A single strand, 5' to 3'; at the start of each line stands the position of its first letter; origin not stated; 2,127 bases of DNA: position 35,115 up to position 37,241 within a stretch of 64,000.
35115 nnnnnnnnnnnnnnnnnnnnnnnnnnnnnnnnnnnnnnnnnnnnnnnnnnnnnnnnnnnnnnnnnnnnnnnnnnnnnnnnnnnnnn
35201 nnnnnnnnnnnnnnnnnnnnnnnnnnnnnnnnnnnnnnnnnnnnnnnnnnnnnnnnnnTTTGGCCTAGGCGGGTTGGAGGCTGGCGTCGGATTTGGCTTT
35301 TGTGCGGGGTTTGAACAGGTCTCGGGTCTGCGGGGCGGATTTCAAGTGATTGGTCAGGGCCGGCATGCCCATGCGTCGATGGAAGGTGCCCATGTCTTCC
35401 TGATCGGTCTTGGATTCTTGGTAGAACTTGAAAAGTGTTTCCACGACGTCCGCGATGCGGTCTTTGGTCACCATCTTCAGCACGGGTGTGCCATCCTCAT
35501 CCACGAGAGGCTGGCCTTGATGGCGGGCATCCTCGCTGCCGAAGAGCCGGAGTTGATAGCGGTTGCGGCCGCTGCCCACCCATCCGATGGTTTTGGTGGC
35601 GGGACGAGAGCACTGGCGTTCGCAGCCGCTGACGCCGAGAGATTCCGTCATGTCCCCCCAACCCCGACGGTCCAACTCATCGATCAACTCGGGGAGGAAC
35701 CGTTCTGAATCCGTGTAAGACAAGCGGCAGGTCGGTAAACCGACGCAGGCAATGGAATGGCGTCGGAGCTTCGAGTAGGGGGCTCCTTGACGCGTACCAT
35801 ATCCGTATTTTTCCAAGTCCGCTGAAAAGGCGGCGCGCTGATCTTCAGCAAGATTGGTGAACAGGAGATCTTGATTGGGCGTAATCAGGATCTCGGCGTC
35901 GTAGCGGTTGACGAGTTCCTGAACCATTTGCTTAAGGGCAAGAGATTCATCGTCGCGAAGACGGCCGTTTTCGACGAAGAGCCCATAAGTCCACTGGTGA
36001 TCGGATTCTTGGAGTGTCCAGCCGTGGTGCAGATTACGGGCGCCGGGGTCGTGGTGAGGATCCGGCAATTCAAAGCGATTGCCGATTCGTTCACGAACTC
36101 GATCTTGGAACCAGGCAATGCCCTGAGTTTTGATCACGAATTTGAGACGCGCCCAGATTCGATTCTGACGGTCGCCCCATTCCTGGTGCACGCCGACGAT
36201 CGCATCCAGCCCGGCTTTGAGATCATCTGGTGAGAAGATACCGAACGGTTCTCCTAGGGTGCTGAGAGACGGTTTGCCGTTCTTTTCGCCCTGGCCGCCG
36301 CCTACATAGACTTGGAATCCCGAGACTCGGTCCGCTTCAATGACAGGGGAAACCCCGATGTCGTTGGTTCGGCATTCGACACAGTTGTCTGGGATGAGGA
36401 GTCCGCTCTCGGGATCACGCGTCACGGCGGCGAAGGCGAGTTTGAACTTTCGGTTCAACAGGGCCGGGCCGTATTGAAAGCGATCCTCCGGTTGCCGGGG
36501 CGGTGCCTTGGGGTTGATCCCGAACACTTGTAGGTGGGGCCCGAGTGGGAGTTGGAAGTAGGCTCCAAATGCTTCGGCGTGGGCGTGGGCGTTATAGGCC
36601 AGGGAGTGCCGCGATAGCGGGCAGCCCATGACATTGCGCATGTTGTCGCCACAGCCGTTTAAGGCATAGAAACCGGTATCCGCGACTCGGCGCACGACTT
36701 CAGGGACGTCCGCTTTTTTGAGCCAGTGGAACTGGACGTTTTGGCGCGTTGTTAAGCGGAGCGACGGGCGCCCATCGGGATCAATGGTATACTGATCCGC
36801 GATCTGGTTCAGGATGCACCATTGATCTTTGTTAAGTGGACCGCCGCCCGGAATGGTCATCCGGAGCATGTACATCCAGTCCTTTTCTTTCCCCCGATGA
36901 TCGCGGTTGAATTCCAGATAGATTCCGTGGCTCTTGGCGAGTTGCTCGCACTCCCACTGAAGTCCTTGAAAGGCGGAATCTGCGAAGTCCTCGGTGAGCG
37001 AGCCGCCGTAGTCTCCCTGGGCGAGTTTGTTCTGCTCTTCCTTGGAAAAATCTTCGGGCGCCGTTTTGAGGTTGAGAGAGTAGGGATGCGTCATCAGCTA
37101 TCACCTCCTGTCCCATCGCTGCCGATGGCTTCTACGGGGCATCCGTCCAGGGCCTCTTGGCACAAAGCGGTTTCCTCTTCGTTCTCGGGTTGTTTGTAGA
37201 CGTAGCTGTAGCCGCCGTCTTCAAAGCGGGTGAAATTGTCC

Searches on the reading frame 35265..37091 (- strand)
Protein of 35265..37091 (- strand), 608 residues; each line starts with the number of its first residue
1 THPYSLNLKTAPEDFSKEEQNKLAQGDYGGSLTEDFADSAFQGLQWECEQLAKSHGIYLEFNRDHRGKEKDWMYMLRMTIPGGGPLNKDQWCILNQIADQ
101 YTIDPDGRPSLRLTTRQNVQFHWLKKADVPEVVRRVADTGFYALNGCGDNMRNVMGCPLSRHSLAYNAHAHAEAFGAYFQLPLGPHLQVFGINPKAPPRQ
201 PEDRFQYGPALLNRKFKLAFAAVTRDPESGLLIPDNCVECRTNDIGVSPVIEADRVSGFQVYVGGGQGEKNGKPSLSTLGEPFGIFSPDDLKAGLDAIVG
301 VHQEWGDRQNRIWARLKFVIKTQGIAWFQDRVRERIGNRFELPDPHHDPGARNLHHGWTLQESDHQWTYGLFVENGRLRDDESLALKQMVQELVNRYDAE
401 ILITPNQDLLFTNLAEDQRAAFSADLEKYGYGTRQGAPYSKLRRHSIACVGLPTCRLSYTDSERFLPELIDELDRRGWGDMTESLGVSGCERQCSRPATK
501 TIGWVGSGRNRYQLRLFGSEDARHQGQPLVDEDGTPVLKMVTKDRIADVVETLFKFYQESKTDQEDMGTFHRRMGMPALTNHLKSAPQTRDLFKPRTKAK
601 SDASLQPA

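Call 99: search_protein_families(library=pfam, proteins=[window:35265-37091:-], max_evalue=0.001)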
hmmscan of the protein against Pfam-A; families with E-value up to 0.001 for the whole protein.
window:35265-37091:- (608 aa): 2 families
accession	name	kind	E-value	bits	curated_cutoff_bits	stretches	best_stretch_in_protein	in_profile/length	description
PF01077.27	NIR_SIR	-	5.7e-31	107.5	27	1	147-339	1-157/158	Nitrite and sulphite reductase 4Fe-4S domain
PF03460.22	NIR_SIR_ferr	-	2.4e-23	82.1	24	2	66-137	2-67/69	Nitrite/Sulfite reductase ferredoxin-like half domain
